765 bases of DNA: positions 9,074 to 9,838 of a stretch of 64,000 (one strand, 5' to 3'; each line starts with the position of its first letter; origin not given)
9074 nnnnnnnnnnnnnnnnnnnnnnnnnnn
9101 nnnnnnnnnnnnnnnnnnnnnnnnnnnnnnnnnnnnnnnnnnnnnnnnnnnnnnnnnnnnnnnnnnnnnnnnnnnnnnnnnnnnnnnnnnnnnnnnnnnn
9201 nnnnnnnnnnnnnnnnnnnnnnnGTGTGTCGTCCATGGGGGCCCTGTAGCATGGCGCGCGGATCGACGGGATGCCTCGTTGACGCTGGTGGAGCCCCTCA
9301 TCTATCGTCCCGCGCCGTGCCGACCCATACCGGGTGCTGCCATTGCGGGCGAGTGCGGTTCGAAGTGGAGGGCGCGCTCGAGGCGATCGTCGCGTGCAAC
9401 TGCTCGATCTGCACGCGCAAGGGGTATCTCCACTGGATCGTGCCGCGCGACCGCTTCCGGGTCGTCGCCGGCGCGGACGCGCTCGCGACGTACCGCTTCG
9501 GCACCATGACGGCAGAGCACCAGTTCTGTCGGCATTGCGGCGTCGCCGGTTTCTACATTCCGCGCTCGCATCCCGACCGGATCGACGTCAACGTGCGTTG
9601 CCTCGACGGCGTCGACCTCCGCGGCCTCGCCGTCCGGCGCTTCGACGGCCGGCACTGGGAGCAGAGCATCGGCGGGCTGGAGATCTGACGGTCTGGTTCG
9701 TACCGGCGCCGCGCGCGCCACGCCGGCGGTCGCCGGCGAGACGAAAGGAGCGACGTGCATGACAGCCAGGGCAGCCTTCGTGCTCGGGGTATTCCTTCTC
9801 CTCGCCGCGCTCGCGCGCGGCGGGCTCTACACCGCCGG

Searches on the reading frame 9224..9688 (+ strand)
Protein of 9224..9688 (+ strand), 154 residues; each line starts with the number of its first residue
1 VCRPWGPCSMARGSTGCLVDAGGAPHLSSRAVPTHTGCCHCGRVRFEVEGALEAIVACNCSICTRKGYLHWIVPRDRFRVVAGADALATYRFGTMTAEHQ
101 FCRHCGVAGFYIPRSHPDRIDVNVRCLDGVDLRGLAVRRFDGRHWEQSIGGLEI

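Call 50: search_protein_families(library=pfam, proteins=[window:9224-9688:+], max_evalue=0.001)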
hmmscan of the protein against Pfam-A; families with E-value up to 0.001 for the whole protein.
window:9224-9688:+ (154 aa): 1 family
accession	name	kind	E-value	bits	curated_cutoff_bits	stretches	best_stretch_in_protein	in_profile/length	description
PF04828.22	GFA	-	3.6e-14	53.3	24.3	1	35-129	2-101/115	Glutathione-dependent formaldehyde-activating enzyme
